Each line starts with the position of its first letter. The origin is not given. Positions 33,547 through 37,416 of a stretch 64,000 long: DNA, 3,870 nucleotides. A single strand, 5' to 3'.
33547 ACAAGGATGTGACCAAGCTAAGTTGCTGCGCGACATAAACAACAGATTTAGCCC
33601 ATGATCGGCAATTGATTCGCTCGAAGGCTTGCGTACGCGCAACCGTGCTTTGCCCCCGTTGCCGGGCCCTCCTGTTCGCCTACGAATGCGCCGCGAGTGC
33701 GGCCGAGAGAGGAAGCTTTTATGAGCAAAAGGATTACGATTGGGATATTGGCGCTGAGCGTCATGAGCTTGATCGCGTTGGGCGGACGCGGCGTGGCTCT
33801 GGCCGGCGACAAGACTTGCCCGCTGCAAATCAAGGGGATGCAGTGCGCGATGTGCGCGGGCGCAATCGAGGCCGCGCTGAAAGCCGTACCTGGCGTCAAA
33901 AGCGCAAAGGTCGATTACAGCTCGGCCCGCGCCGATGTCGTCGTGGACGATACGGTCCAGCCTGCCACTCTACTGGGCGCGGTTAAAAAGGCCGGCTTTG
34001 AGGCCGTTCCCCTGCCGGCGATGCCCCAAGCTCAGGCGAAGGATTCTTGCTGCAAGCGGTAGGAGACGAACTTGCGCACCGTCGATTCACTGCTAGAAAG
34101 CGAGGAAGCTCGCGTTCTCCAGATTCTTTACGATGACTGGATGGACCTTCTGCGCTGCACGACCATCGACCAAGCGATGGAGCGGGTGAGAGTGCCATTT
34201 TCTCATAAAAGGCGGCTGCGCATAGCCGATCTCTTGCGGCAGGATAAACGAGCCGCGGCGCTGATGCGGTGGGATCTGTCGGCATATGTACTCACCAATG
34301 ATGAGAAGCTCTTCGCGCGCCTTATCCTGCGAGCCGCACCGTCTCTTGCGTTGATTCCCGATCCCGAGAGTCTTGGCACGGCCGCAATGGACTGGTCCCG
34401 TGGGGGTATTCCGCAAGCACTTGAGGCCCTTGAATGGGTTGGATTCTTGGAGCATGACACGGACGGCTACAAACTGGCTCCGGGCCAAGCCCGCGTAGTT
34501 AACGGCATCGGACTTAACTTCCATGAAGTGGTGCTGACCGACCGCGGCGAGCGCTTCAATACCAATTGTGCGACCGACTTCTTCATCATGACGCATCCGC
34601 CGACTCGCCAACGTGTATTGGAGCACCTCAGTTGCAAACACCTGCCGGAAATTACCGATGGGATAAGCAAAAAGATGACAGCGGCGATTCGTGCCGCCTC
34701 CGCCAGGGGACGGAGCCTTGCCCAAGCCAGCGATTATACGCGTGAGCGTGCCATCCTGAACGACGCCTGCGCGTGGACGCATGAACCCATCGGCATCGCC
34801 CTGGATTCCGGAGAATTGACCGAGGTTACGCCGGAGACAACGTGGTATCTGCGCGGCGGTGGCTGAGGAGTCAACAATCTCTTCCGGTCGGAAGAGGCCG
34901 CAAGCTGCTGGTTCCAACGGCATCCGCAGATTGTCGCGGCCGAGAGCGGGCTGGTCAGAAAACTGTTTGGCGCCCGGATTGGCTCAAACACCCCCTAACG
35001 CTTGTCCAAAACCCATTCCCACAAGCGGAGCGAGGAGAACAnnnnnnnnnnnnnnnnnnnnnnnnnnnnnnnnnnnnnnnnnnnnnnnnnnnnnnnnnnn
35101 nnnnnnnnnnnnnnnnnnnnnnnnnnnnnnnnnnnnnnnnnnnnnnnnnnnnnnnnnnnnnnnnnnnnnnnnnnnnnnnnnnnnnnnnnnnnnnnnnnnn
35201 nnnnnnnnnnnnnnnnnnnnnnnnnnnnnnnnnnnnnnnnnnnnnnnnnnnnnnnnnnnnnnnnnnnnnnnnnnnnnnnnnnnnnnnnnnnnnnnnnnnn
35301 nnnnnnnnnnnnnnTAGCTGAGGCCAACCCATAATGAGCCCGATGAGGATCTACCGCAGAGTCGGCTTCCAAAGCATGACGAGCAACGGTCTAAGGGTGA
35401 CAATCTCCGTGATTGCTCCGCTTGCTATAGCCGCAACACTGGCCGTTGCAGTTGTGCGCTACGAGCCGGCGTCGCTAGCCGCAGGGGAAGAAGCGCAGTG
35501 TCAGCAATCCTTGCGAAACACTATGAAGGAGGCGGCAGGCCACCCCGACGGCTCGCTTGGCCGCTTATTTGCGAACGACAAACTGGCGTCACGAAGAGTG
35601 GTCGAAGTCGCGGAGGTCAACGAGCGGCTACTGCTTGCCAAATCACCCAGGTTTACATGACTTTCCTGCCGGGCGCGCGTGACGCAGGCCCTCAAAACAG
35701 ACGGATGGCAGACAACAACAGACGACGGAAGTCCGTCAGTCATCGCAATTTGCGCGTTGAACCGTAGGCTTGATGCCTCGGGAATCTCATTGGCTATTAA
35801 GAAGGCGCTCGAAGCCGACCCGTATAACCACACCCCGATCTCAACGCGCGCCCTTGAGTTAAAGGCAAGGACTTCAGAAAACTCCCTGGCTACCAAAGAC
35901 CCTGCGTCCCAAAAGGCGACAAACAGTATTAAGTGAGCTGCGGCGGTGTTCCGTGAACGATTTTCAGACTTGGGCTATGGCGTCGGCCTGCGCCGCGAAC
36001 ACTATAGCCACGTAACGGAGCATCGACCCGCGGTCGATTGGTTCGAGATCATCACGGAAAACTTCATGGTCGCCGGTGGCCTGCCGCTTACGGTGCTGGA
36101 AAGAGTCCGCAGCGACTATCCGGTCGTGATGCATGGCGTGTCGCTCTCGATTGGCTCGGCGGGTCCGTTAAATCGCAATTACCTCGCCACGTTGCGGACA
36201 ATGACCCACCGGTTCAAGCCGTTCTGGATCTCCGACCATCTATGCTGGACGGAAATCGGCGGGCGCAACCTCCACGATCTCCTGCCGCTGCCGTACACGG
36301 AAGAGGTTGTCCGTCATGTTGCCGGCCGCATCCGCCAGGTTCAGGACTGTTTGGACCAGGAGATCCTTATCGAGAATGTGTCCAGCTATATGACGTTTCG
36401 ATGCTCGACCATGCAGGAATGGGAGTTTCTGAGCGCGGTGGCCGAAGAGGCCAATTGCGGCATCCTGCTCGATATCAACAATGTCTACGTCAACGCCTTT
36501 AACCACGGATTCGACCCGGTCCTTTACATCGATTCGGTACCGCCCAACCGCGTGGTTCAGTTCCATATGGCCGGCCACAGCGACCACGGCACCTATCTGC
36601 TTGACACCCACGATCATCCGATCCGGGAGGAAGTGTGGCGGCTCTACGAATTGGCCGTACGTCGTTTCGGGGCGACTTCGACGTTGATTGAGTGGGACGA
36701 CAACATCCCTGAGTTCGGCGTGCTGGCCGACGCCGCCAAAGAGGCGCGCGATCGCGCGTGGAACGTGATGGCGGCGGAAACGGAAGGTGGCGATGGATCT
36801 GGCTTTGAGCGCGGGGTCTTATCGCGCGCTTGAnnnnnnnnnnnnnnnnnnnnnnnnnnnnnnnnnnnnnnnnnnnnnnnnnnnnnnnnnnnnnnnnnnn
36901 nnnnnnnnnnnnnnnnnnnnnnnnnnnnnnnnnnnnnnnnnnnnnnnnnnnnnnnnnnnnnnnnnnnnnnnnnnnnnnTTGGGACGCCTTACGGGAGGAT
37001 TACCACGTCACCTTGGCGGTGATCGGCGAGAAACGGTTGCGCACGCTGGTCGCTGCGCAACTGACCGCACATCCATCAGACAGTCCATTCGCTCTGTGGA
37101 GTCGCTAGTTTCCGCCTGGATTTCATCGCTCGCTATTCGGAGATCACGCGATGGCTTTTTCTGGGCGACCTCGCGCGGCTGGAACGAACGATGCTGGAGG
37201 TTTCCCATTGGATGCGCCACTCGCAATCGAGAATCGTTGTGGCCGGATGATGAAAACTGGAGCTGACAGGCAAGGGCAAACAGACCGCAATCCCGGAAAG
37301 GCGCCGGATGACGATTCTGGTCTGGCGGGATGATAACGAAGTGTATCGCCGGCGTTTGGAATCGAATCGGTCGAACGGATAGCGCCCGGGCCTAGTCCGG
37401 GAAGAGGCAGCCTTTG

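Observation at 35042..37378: Bufferin-like RiPP module (DUF2282 precursor + DUF692/MNIO) embedded in a mercury-resistance cluster, with a decayed DUF2063 partner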

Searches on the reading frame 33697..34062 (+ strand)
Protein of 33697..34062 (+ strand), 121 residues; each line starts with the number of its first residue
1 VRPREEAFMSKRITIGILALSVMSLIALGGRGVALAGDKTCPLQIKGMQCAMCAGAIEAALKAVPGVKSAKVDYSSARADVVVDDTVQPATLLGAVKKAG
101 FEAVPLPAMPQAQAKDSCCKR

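Call 3: search_protein_families(library=pfam, proteins=[window:33697-34062:+], max_evalue=1)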
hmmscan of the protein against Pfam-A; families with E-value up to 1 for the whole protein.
window:33697-34062:+ (121 aa): 3 families
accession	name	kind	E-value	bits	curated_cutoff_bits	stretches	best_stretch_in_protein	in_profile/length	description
PF00403.32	HMA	-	3.6e-13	50.1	24.8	1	44-102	3-62/62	Heavy-metal-associated domain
PF19803.4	DUF6286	-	0.00078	20.3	35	1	45-97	32-85/108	Family of unknown function (DUF6286)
PF15643.12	Tox-PL-2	-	0.087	13.5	25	1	44-91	12-62/103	Papain fold toxin 2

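Call 35: search_protein_families(library=ncbifam, proteins=[window:33697-34062:+], max_evalue=0.01)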
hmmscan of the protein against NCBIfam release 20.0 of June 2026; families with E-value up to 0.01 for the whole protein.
window:33697-34062:+ (121 aa): 14 families
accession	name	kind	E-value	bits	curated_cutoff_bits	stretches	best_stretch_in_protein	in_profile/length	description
NF047957.1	CopZ_AFE_1862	equivalog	2.1e-15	56.8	85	1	43-103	3-61/62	CopZ family metallochaperone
NF041115.1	UxxU_metal_bind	equivalog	7.2e-15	54.9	95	1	38-106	3-72/74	metal-binding (seleno)protein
NF010311.1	PRK13748.1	subfamily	8.3e-14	51.3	600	1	43-113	3-73/560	mercury(II) reductase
NF033794.2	chaper_CopZ_Eh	exception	2.1e-12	47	95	1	43-104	4-66/68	copper chaperone CopZ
TIGR02052.1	MerP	equivalog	3.6e-11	43.4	92.55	1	21-101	6-86/92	mercury resistance system periplasmic binding protein MerP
NF033795.1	chaper_CopZ_Bs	exception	5.6e-10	39.3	91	1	43-102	4-64/66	copper chaperone CopZ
NF007952.0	PRK10671.1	equivalog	1.1e-09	37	1316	1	38-103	102-165/838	copper-exporting P-type ATPase CopA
NF045683.1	MerT_CopZ_Se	exception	3.1e-09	36.6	375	1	38-103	161-227/235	MerT/CopZ fusion-like heavy metal transport selenoprotein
NF008262.1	PRK11033.1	equivalog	5e-09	35.2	1005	1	41-113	43-114/731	zinc/cadmium/mercury/lead-transporting ATPase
NF033556.1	MerTP_fusion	equivalog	1.1e-08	34.9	180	1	40-102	121-184/186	mercuric transport protein MerTP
TIGR00003.1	TIGR00003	subfamily_domain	1.7e-07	31.3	62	1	43-103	4-65/66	copper ion binding protein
NF033775.1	P_type_ZntA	exception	7.6e-07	27.8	1240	1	43-103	52-111/732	Zn(II)/Cd(II)/Pb(II) translocating P-type ATPase ZntA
NF033781.1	chaper_CopP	exception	0.0039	17.3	112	1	43-102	4-63/65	copper-binding metallochaperone CopP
NF051432.1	PepSY_MTB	domain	0.0042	17.5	60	1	11-75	3-65/101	PepSY domain-containing protein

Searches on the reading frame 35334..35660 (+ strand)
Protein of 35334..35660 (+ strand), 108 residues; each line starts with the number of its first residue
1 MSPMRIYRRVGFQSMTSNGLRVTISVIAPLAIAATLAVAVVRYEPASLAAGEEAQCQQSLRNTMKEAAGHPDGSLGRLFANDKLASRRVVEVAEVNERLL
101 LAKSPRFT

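Call 3: search_protein_families(library=pfam, proteins=[window:35334-35660:+], max_evalue=1)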
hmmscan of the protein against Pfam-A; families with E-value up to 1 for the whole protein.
window:35334-35660:+ (108 aa): 0 families

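Call 5: search_protein_families(library=ncbifam, proteins=[window:35334-35660:+], max_evalue=1)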
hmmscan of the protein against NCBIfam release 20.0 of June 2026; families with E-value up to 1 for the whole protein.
window:35334-35660:+ (108 aa): 0 families

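Call 43: find_homologous_proteins(query=window:35334-35660:+, max_evalue=0.01)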
Query window:35334-35660:+ (108 aa): 1 proteins with E <= 0.01 among 42 candidates.
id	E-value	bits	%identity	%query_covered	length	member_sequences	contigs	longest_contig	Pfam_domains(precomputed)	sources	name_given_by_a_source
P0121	1.4e-60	219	100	100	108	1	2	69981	-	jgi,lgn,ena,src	-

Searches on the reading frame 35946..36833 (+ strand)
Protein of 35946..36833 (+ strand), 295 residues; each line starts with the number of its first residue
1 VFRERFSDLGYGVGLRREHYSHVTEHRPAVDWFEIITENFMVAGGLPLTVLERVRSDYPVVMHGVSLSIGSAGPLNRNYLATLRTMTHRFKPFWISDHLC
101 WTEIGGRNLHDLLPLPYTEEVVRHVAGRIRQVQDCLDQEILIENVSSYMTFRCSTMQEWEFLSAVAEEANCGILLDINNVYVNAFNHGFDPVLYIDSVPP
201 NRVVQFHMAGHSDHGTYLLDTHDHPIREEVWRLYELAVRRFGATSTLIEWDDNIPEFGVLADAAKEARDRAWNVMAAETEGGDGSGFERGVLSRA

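Call 3: search_protein_families(library=pfam, proteins=[window:35946-36833:+], max_evalue=1)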
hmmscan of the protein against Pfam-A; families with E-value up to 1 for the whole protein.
window:35946-36833:+ (295 aa): 3 families
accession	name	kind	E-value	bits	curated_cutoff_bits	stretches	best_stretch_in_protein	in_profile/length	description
PF05114.20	MbnB_TglH_ChrH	-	1.1e-108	362.9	25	1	11-269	2-260/263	RiPP precursor modification enzyme MbnB/TglH/ChrH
PF01261.30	AP_endonuc_2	-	0.00046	20.4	31.1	1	117-222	96-199/249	Xylose isomerase-like TIM barrel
PF06601.17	Orthopox_F6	-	0.24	12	27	0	172-197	33-55/72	Orthopoxvirus F6 protein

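Call 5: search_protein_families(library=ncbifam, proteins=[window:35946-36833:+], max_evalue=1)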
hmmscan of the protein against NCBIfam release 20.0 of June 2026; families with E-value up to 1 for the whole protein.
window:35946-36833:+ (295 aa): 6 families
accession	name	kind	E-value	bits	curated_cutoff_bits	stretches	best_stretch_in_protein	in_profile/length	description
NF050167.1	MNIO_BufB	equivalog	3.4e-112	374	310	1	12-268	2-262/262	MNIO family bufferin maturase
NF003818.2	PRK05409.1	equivalog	3.4e-78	262.9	360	1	11-264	2-257/264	HvfB family MNIO-type RiPP peptide maturase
NF050151.1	RiPP_MNIO_ApyH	equivalog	2e-28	99.3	400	1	13-269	15-278/283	multinuclear non-heme iron-dependent oxidative enzyme ApyH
TIGR04159.2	methbact_MbnB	equivalog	1.1e-18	67.7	325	1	29-262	22-251/261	methanobactin biosynthesis protein MbnB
NF050165.1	MNIO_ChrH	equivalog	6.8e-13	48.4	600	1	60-235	59-241/363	MNIO family chryseobactin maturase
NF005555.0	PRK07220.1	equivalog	0.13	10.5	635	1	225-244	376-395/740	DNA topoisomerase I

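Call 10: find_encoding_contigs(protein=window:35946-36833:+, flank=10000, max_places=10)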
Protein window:35946-36833:+ (295 aa): 2 contigs read that carry it; 2 places shown.
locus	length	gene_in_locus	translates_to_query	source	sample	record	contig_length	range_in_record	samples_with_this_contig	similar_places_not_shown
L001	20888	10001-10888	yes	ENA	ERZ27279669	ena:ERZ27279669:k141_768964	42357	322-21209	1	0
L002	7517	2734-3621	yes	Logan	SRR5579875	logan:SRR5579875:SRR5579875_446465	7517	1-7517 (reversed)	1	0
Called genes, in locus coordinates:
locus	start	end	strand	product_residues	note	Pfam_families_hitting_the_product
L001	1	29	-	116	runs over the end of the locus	?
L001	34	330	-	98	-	PF01329:Pterin_4a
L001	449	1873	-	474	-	PF07992:Pyr_redox_2, PF12831:FAD_oxidored (faint), PF00070:Pyr_redox, PF02852:Pyr_redox_dim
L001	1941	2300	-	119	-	PF03203:MerC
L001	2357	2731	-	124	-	PF03203:MerC (weak)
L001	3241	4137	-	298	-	-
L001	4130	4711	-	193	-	PF04542:Sigma70_r2, PF08281:Sigma70_r4_2, PF04545:Sigma70_r4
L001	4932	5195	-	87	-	PF12728:HTH_17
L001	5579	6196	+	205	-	PF00403:HMA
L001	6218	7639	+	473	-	PF07992:Pyr_redox_2, PF12831:FAD_oxidored (weak), PF13738:Pyr_redox_3 (weak), PF00070:Pyr_redox, PF02852:Pyr_redox_dim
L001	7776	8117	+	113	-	PF00403:HMA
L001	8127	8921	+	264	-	-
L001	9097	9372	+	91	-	-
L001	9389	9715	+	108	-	-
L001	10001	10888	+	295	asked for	PF05114:MbnB_TglH_ChrH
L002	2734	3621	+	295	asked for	PF05114:MbnB_TglH_ChrH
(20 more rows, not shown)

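Call 12: find_related_loci(query=window:35946-36833:+, collection=genome_contigs, flank=8000)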
Query window:35946-36833:+ (295 aa) in genome_contigs; peptide patterns used: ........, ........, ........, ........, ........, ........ (x = any residue, [..] = any of these).
417 stretches matched a pattern; 396 encode a relative of the query (tblastn E <= 1e-3); the best 80 are kept; 80 distinct loci.
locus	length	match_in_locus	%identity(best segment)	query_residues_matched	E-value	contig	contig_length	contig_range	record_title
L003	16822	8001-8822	73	3-271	2e-135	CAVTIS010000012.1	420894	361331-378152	MAG: uncultured delta proteobacterium isolate MFD05705.bin.1.131 genome assembly, contig: contig_66844, whole genome sho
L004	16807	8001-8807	72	1-269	1e-134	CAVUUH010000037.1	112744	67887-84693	MAG: uncultured delta proteobacterium isolate MFD00964.bin.2.3 genome assembly, contig: contig_73465, whole genome shotg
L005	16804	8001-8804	72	1-268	1e-134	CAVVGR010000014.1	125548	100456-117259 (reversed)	MAG: uncultured delta proteobacterium isolate MFD01716.bin.2.12 genome assembly, contig: contig_61375, whole genome shot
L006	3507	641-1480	69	1-281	5e-138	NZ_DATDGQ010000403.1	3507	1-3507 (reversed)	MAG: Candidatus Binatus sp. isolate SMAG_U256 k141_44766, whole genome shotgun sequence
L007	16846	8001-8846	70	1-282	9e-134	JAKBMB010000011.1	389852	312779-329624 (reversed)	MAG: Deltaproteobacteria bacterium isolate FK3.bin127 NODE_10_length_389852_cov_3.505349, whole genome shotgun sequence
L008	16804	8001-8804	72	1-268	5e-134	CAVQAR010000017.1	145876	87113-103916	MAG: uncultured delta proteobacterium isolate MFD09286.bin.2.47 genome assembly, contig: contig_41018, whole genome shot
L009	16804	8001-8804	71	1-268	2e-133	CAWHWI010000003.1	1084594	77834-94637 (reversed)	MAG: uncultured delta proteobacterium isolate MFD04463.bin.1.219 genome assembly, contig: contig_60011, whole genome sho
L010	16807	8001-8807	71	1-269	2e-133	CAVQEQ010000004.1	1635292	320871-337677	MAG: uncultured delta proteobacterium isolate MFD04434.bin.1.46 genome assembly, contig: contig_6686, whole genome shotg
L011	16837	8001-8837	70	1-279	3e-133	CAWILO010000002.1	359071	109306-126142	MAG: uncultured delta proteobacterium isolate MFD03346.bin.1.66 genome assembly, contig: contig_1318, whole genome shotg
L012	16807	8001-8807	71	1-269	2e-133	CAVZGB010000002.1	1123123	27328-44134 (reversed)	MAG: uncultured delta proteobacterium isolate MFD05521.bin.1.220 genome assembly, contig: contig_13144, whole genome sho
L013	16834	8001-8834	70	1-278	4e-133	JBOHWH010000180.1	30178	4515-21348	MAG: Candidatus Binataceae bacterium isolate TC-B4_metawrap_bin.9 k127_129202, whole genome shotgun sequence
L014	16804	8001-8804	71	1-268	1e-132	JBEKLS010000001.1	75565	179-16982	MAG: Candidatus Binatus sp. isolate SPRUCE 376 SPRUCE_376_1, whole genome shotgun sequence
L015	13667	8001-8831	69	1-278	6e-132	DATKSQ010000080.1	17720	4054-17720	MAG TPA_asm: Candidatus Binataceae bacterium isolate SMAG_U14058 k141_972232, whole genome shotgun sequence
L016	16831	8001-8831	71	6-277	3e-132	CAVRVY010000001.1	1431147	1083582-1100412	MAG: uncultured delta proteobacterium isolate MFD05512.bin.2.52 genome assembly, contig: contig_11165, whole genome shot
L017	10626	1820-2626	71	1-269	4e-132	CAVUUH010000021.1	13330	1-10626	MAG: uncultured delta proteobacterium isolate MFD00964.bin.2.3 genome assembly, contig: contig_147539, whole genome shot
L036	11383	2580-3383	69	1-268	6e-129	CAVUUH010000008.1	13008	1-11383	MAG: uncultured delta proteobacterium isolate MFD00964.bin.2.3 genome assembly, contig: contig_113628, whole genome shot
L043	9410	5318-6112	69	3-267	1e-127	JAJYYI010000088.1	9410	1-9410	MAG: Deltaproteobacteria bacterium isolate FK3.bin99 NODE_14529_length_9410_cov_1.339115, whole genome shotgun sequence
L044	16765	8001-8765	72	6-260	5e-127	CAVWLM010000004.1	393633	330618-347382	MAG: uncultured delta proteobacterium isolate MFD04434.bin.1.44 genome assembly, contig: contig_4677, whole genome shotg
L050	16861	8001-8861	68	1-282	2e-126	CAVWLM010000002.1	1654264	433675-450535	MAG: uncultured delta proteobacterium isolate MFD04434.bin.1.44 genome assembly, contig: contig_1343, whole genome shotg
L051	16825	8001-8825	68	1-275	4e-126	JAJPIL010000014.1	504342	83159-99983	MAG: Proteobacteria bacterium isolate Centralia_MAG_33 k107_2359221, whole genome shotgun sequence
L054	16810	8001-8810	68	9-278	1e-125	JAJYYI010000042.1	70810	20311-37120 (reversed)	MAG: Deltaproteobacteria bacterium isolate FK3.bin99 NODE_648_length_70810_cov_1.382723, whole genome shotgun sequence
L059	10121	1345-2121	70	1-259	9e-125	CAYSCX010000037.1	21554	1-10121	MAG TPA_asm: uncultured Candidatus Binatia bacterium isolate SRP119689_co1_338 genome assembly, contig: NODE_3227_length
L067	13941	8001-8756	69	9-260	2e-118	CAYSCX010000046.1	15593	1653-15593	MAG TPA_asm: uncultured Candidatus Binatia bacterium isolate SRP119689_co1_338 genome assembly, contig: NODE_5318_length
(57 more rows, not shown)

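Call 70: search_protein_families(library=ncbifam, proteins=[L051:5745-7118:-], max_evalue=0.01)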
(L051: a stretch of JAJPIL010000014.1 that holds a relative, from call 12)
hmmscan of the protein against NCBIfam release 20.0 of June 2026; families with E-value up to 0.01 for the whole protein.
L051:5745-7118:- (458 aa): 93 families (the best 25 are shown)
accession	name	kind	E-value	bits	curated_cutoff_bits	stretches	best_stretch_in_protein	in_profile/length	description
NF004991.0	PRK06370.1-3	subfamily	2e-228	759.1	620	1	1-458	35-493/509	FAD-containing oxidoreductase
TIGR02053.1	MerA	equivalog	2.5e-122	409.2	454.45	1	2-452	1-453/465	mercury(II) reductase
TIGR01350.1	lipoamide_DH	equivalog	9.4e-109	364.2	408.8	1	2-447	2-449/461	dihydrolipoyl dehydrogenase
NF004992.0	PRK06370.1-4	equivalog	1.7e-94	316.9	629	1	2-446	5-449/459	FAD-containing oxidoreductase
NF010311.1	PRK13748.1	subfamily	9.3e-92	308.6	600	1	3-453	99-549/560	mercury(II) reductase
NF004947.0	PRK06292.2-5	equivalog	1.3e-87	294.7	592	1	2-447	4-453/474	dihydrolipoyl dehydrogenase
NF005883.0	PRK07845.1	equivalog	1.3e-81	274.9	479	1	3-448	4-455/466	NAD(P)H-quinone dehydrogenase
NF004946.0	PRK06292.2-4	subfamily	4.4e-80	269.8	634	1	2-447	4-465/487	dihydrolipoyl dehydrogenase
NF004990.0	PRK06370.1-1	equivalog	2.8e-78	263.7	842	1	1-446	4-449/459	FAD-containing oxidoreductase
NF005884.0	PRK07846.1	equivalog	2.9e-76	256.9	501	1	2-423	4-421/454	mycothione reductase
NF040477.1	chlor_oxi_RclA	equivalog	1.4e-74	251.3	740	1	2-446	4-434/441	reactive chlorine resistance oxidoreductase RclA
NF004776.0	PRK06116.1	equivalog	5.1e-74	249.9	480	1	2-444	5-445/450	glutathione-disulfide reductase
NF004943.0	PRK06292.2-1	equivalog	2.9e-73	247.2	432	1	2-448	4-451/456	dihydrolipoyl dehydrogenase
NF005572.0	PRK07251.1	equivalog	3e-73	247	537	1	1-446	3-433/438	FAD-containing oxidoreductase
NF003585.0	PRK05249.1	equivalog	1.8e-71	241.1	465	1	2-453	7-459/464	Si-specific NAD(P)(+) transhydrogenase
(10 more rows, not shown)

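Call 75: search_protein_families(library=pfam, proteins=[L003:9067-10167:+, L012:9682-10794:+], max_evalue=0.01)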
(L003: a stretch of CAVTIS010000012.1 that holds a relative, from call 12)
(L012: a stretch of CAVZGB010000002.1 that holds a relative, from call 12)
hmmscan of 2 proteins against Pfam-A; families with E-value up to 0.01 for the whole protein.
L003:9067-10167:+ (366 aa): 1 family
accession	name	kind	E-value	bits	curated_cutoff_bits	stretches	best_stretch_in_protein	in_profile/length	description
PF00583.31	Acetyltransf_1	-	1.3e-05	25.9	20.7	1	256-352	37-115/116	Acetyltransferase (GNAT) family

L012:9682-10794:+ (370 aa): 0 families

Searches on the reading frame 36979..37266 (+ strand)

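Call 3: search_protein_families(library=pfam, proteins=[window:36979-37266:+], max_evalue=1)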
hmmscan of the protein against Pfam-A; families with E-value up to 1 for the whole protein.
window:36979-37266:+ (95 aa): 1 family
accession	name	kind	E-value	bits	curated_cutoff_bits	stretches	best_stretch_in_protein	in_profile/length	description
PF20406.3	SAM_KSR1_N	-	0.091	12.7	23.1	1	25-57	21-53/54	Kinase suppressor RAS 1 N-terminal helical hairpin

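Call 5: search_protein_families(library=ncbifam, proteins=[window:36979-37266:+], max_evalue=1)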
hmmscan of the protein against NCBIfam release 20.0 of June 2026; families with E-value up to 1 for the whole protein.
window:36979-37266:+ (95 aa): 0 families
